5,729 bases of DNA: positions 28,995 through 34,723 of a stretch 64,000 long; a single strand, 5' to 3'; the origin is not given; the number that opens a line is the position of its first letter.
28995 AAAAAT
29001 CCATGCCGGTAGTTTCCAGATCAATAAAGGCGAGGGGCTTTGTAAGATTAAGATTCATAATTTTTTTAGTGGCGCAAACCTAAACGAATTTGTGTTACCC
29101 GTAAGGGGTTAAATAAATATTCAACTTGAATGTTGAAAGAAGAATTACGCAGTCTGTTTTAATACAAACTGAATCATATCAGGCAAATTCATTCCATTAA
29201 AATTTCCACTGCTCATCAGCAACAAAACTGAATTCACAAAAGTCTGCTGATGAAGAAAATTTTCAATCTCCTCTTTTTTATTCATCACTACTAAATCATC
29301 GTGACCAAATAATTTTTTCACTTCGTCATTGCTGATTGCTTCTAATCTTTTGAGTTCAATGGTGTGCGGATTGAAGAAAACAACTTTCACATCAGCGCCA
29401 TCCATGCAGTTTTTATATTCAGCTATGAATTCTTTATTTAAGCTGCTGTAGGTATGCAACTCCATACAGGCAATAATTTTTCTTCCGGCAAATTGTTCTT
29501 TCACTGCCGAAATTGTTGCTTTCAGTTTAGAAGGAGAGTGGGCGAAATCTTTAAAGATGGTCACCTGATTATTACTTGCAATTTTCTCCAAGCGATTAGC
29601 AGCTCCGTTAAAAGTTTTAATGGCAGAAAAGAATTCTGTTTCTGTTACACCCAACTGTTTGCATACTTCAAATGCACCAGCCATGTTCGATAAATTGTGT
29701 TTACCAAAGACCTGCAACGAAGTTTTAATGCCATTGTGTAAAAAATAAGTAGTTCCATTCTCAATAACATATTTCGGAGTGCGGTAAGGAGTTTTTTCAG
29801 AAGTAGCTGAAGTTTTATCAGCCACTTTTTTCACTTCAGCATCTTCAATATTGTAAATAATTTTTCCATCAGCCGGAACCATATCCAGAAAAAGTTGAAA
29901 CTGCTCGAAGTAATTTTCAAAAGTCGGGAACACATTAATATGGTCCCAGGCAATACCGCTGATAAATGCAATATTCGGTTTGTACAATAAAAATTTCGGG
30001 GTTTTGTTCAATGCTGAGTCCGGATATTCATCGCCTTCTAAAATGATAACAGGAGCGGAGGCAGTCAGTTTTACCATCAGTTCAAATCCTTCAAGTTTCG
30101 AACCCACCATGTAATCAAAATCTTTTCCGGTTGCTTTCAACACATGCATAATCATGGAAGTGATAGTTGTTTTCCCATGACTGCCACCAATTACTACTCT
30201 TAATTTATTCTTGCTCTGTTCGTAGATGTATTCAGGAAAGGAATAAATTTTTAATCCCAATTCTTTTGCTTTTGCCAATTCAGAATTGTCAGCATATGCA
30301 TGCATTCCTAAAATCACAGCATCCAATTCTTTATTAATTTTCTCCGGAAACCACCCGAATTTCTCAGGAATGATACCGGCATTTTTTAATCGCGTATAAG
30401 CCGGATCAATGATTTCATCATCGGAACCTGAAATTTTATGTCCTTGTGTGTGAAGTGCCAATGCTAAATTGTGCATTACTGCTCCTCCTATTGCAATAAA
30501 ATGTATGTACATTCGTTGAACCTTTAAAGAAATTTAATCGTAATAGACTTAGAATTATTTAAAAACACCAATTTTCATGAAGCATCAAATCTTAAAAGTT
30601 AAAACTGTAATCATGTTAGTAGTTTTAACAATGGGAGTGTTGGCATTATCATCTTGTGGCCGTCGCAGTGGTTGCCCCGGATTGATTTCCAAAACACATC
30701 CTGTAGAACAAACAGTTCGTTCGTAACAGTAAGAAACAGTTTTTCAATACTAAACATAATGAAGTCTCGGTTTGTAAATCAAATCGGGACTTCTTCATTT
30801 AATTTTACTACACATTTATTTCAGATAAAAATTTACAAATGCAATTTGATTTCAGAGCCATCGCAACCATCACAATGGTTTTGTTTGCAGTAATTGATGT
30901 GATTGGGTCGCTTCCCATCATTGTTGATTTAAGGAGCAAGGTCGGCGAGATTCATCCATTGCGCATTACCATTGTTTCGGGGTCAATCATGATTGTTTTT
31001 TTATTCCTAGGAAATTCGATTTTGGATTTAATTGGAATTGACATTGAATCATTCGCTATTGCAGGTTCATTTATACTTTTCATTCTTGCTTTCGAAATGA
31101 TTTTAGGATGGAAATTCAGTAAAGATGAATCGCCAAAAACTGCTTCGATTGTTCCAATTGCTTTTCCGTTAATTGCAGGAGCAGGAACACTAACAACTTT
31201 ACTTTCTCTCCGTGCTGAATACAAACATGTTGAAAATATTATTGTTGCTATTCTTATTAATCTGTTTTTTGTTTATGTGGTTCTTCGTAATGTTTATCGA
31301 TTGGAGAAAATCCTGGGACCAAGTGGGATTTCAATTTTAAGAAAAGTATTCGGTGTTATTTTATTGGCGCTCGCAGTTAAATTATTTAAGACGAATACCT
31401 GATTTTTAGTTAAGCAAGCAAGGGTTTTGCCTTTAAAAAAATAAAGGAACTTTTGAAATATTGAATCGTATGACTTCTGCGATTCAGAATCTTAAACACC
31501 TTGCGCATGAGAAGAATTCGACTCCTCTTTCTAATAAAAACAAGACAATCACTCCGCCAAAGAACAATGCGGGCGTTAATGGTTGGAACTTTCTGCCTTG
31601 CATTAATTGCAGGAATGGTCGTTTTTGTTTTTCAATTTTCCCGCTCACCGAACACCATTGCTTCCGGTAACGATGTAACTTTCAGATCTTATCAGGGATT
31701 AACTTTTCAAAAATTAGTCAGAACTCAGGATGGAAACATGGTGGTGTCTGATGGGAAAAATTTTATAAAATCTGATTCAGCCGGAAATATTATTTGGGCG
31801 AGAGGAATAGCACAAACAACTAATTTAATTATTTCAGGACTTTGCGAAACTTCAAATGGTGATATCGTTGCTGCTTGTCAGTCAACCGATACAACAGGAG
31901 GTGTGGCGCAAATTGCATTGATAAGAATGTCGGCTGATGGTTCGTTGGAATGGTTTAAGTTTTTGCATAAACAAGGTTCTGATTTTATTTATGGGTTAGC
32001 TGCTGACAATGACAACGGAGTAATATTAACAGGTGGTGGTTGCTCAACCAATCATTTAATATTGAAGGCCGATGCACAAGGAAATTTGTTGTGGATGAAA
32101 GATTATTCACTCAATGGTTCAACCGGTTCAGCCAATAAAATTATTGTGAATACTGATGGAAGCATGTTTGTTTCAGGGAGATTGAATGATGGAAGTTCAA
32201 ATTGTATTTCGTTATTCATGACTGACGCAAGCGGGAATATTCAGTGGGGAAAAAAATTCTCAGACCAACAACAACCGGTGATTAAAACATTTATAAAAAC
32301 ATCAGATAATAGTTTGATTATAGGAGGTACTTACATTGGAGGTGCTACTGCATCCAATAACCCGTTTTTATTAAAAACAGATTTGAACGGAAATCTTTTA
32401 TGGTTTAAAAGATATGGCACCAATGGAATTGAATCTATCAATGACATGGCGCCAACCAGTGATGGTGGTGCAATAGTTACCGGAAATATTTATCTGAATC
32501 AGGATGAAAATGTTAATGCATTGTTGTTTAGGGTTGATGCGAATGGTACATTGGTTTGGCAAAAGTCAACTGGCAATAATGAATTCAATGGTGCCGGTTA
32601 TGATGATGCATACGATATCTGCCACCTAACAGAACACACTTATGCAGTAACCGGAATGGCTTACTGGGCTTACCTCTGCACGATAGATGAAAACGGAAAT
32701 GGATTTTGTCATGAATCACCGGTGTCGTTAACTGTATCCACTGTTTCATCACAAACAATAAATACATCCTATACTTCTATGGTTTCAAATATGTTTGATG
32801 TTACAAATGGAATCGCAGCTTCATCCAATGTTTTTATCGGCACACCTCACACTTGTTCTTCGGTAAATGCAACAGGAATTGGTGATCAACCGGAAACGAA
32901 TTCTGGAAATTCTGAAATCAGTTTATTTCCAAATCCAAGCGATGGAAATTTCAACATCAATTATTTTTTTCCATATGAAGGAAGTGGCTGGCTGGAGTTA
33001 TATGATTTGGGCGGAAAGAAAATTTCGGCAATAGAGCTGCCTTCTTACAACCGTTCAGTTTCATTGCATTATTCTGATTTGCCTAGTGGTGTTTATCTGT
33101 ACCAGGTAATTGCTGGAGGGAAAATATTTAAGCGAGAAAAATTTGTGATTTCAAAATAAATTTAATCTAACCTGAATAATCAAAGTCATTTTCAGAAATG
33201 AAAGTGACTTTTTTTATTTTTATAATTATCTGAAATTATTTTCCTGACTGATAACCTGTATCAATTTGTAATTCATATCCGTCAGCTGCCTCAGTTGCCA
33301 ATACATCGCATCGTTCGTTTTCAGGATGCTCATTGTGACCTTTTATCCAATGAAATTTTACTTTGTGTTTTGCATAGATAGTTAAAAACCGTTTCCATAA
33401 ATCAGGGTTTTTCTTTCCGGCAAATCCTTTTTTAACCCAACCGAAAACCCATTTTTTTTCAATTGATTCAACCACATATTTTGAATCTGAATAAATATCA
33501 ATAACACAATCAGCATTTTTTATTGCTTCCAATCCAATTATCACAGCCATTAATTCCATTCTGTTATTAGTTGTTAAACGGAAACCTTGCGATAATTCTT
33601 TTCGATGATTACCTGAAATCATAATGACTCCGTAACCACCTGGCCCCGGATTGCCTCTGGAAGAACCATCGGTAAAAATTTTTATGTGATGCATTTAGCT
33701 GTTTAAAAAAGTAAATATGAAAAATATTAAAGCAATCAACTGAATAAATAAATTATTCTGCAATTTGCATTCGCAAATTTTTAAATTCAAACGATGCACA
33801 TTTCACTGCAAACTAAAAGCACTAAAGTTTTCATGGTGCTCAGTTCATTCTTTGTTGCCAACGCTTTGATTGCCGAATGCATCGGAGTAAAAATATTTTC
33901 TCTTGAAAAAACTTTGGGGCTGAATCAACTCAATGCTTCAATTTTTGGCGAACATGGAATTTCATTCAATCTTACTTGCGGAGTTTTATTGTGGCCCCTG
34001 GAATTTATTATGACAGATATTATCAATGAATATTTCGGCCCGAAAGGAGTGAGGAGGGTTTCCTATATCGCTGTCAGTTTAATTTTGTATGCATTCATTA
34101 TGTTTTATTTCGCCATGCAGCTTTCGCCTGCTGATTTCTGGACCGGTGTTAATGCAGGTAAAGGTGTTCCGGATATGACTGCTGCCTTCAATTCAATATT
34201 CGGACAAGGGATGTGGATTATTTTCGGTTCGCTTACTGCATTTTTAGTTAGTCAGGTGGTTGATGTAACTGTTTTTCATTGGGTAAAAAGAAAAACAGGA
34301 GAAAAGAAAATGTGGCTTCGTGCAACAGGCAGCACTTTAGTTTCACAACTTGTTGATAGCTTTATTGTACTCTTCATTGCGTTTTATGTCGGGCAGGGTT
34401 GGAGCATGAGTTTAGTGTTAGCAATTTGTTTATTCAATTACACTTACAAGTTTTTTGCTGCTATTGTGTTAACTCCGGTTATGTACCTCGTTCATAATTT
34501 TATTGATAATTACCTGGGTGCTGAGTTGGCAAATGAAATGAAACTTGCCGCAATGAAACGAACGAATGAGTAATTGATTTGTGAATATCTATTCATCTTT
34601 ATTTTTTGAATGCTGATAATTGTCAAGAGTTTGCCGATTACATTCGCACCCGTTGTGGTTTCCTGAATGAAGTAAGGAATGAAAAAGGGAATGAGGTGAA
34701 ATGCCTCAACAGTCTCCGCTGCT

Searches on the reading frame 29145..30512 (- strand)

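Call 5: search_protein_families(library=pfam, proteins=[window:29145-30512:-], max_evalue=0.01)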
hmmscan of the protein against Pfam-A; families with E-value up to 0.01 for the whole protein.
window:29145-30512:- (455 aa): 3 families
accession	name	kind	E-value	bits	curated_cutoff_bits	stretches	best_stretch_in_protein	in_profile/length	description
PF08245.18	Mur_ligase_M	-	8.2e-18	65.5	24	1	108-283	1-199/200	Mur ligase middle domain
PF01225.30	Mur_ligase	-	5.4e-09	36.7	21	1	3-98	2-89/95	Mur ligase family, catalytic domain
PF02875.26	Mur_ligase_C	-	2.3e-08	35.4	28.4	1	306-436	1-127/127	Mur ligase, glutamate ligase domain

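Call 6: search_protein_families(library=ncbifam, proteins=[window:29145-30512:-], max_evalue=0.01)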
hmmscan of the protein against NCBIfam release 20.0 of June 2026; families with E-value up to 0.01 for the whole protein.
window:29145-30512:- (455 aa): 24 families
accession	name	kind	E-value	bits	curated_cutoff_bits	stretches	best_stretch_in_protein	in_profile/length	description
TIGR01082.1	murC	equivalog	2.2e-71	241.3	335.1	1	3-440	2-443/449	UDP-N-acetylmuramate--L-alanine ligase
TIGR01081.1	mpl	equivalog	2.4e-52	178.5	388.7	1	3-441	2-439/448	UDP-N-acetylmuramate:L-alanyl-gamma-D-glutamyl-meso-diaminopimelate ligase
NF011171.0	PRK14573.1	equivalog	5.6e-38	130.3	1015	1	3-439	7-438/809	bifunctional UDP-N-acetylmuramate--L-alanine ligase/D-alanine--D-alanine ligase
NF053645.1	pMurC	equivalog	1e-23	83.8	560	2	259-342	306-390/492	pseudomurein biosynthesis peptide ligase pMurC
TIGR01087.1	murD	equivalog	1.9e-23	83.2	211.95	1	57-338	58-336/441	UDP-N-acetylmuramoyl-L-alanine--D-glutamate ligase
NF001126.0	PRK00139.1-4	equivalog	1.4e-22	79.9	373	2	185-347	200-371/486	UDP-N-acetylmuramoyl-L-alanyl-D-glutamate--2,6-diaminopimelate ligase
NF053648.1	pMurE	equivalog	7.3e-21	74.4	600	2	178-348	189-359/464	pseudomurein biosynthesis peptide ligase pMurE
TIGR01085.1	murE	subfamily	3.3e-19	69.1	257.3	2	181-347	180-361/472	UDP-N-acetylmuramyl-tripeptide synthetase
NF008896.0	PRK11929.1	equivalog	1e-18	66.6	1023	1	181-348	204-389/965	bifunctional UDP-N-acetylmuramoyl-L-alanyl-D-glutamate--2,6-diaminopimelate ligase MurE/UDP-N-acetylmuramoyl-tripeptide--D-alanyl-D-alanine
NF001124.0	PRK00139.1-2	equivalog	1.1e-18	67.3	476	1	181-344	201-378/500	UDP-N-acetylmuramoyl-L-alanyl-D-glutamate--2,6-diaminopimelate ligase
TIGR01143.1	murF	subfamily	4.4e-15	55.6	288.6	1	102-435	73-406/418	UDP-N-acetylmuramoyl-tripeptide--D-alanyl-D-alanine ligase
NF010628.0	PRK14022.1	equivalog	2.6e-14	52.8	536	1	181-348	203-371/483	UDP-N-acetylmuramoyl-L-alanyl-D-glutamate--L-lysine ligase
NF053647.1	pMurD2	equivalog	1e-13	51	550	1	96-318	92-291/405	pseudomurein biosynthesis peptide ligase pMurD2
NF001123.0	PRK00139.1-1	equivalog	2e-11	43.2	586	1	265-344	298-377/493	UDP-N-acetylmuramoyl-L-alanyl-D-glutamate--2,6-diaminopimelate ligase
NF053646.1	pMurD1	equivalog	2.4e-10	39.7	610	1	218-347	240-354/465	pseudomurein biosynthesis peptide ligase pMurD1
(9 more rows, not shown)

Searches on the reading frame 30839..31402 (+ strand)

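Call 5: search_protein_families(library=pfam, proteins=[window:30839-31402:+], max_evalue=0.01)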
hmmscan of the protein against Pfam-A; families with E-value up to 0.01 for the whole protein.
window:30839-31402:+ (187 aa): 1 family
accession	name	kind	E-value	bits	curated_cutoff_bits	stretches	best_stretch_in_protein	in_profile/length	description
PF01914.23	MarC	-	1.1e-30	107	23.9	1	6-183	2-195/203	MarC family integral membrane protein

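Call 6: search_protein_families(library=ncbifam, proteins=[window:30839-31402:+], max_evalue=0.01)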
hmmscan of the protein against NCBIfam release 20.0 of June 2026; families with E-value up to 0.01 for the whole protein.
window:30839-31402:+ (187 aa): 4 families
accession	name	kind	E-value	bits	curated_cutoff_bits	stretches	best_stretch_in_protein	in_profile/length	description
TIGR00427.1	TIGR00427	subfamily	3.2e-24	85.8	99.2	1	8-183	7-197/201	NAAT family transporter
NF008320.0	PRK11111.1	equivalog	1e-22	80.6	216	1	2-183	5-202/215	YchE family NAAT transporter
NF008010.0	PRK10739.1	equivalog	2.7e-22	79.7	215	1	8-183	4-187/197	YhgN family NAAT transporter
NF008228.0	PRK10995.1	equivalog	1.1e-15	57.4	162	1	41-182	45-208/223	MarC family NAAT transporter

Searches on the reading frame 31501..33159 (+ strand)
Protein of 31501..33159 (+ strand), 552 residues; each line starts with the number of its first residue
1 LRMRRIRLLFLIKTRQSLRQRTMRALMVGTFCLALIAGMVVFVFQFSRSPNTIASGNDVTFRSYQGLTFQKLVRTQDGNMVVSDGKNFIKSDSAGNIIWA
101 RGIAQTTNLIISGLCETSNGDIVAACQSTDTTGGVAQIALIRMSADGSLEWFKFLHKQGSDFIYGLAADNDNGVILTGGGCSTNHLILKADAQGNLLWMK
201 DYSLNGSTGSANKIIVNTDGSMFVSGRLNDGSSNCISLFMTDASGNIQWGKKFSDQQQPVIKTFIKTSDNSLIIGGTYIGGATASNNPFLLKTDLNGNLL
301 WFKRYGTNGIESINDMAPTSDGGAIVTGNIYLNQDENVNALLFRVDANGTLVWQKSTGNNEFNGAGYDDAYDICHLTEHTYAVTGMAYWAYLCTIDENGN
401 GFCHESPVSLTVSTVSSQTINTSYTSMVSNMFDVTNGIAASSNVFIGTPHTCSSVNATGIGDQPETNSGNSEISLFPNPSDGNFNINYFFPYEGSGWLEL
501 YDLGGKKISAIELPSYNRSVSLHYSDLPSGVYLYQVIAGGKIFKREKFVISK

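Call 5: search_protein_families(library=pfam, proteins=[window:31501-33159:+], max_evalue=0.01)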
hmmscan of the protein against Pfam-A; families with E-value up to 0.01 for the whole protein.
window:31501-33159:+ (552 aa): 2 families
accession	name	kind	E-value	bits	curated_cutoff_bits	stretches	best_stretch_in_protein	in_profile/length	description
PF18962.6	Por_Secre_tail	-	3.8e-10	40.4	27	1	475-550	1-75/75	Secretion system C-terminal sorting domain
PF25293.1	Beta-prop_EMC1_N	-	0.0017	18.5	34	0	63-132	107-176/219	EMC1 N-terminal beta-propeller domain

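Call 6: search_protein_families(library=ncbifam, proteins=[window:31501-33159:+], max_evalue=0.01)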
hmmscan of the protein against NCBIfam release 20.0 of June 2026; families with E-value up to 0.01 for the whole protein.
window:31501-33159:+ (552 aa): 4 families
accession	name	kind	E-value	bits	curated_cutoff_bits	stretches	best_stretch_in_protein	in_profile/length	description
TIGR04183.1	Por_Secre_tail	domain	2.4e-11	43.4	23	1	475-550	1-71/72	T9SS type A sorting domain-containing protein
NF047494.1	Lepto_SBBP_lipo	equivalog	1e-07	31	400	1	166-332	86-261/466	SBBP repeat beta-propeller lipoprotein, LipL53 family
NF038113.1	T9SSA_dep_M36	equivalog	5.5e-07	28.1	885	1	465-550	787-868/869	T9SS-dependent M36 family metallopeptidase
TIGR02608.1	delta_60_rpt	domain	0.00023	20.9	76.5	0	312-351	2-40/55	delta-60 repeat domain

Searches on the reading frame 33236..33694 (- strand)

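Call 5: search_protein_families(library=pfam, proteins=[window:33236-33694:-], max_evalue=0.01)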
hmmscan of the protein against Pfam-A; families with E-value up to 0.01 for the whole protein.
window:33236-33694:- (152 aa): 2 families
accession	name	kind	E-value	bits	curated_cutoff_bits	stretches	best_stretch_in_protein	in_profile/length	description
PF00075.30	RNase_H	-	1.4e-38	132.7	25.8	1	4-137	4-140/141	RNase H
PF13456.12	RVT_3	-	0.0015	18.9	21.6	1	8-82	2-80/123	Reverse transcriptase-like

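Call 6: search_protein_families(library=ncbifam, proteins=[window:33236-33694:-], max_evalue=0.01)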
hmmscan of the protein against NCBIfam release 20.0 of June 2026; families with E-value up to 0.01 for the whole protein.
window:33236-33694:- (152 aa): 8 families
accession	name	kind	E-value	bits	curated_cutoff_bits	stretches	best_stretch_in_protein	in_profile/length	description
NF001236.0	PRK00203.1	equivalog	1.5e-53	180.4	160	1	1-139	2-143/151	ribonuclease HI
NF005116.0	PRK06548.1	equivalog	5.6e-19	68.7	280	1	4-140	6-143/161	ribonuclease H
NF005567.0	PRK07238.1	equivalog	8.3e-15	55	326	1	3-140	3-134/378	bifunctional RNase H/acid phosphatase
NF006433.0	PRK08719.1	subfamily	1.1e-12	48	170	1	19-137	23-145/147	ribonuclease H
NF041306.1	RnaseHI_Halo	equivalog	3.4e-11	43.4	300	1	4-138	70-196/197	ribonuclease HI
NF010482.0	PRK13907.1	equivalog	2.3e-07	31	231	1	4-83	2-82/128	ribonuclease H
NF046109.1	RNaseH_Halikb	equivalog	5.9e-07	29.6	320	1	6-84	83-161/211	ribonuclease H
NF041175.1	RNAseHI_Thmprot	equivalog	0.00023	21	140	1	19-136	19-132/143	ribonuclease HI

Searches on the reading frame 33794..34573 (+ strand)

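Call 5: search_protein_families(library=pfam, proteins=[window:33794-34573:+], max_evalue=0.01)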
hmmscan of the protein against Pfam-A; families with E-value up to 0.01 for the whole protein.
window:33794-34573:+ (259 aa): 1 family
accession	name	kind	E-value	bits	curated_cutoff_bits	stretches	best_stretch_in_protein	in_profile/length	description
PF02592.20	Vut_1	-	3.7e-48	164.2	27.2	1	61-233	1-152/152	Putative vitamin uptake transporter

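Call 6: search_protein_families(library=ncbifam, proteins=[window:33794-34573:+], max_evalue=0.01)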
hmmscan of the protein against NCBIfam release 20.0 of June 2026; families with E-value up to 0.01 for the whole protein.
window:33794-34573:+ (259 aa): 2 families
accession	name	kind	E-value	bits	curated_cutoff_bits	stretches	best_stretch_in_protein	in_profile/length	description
TIGR00697.1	TIGR00697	equivalog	4.1e-39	134.5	50.95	1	44-239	26-200/201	queuosine precursor transporter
NF008406.0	PRK11212.1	equivalog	3.2e-13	49.7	252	1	44-244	31-212/221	7-cyano-7-deazaguanine/7-aminomethyl-7-deazaguanine transporter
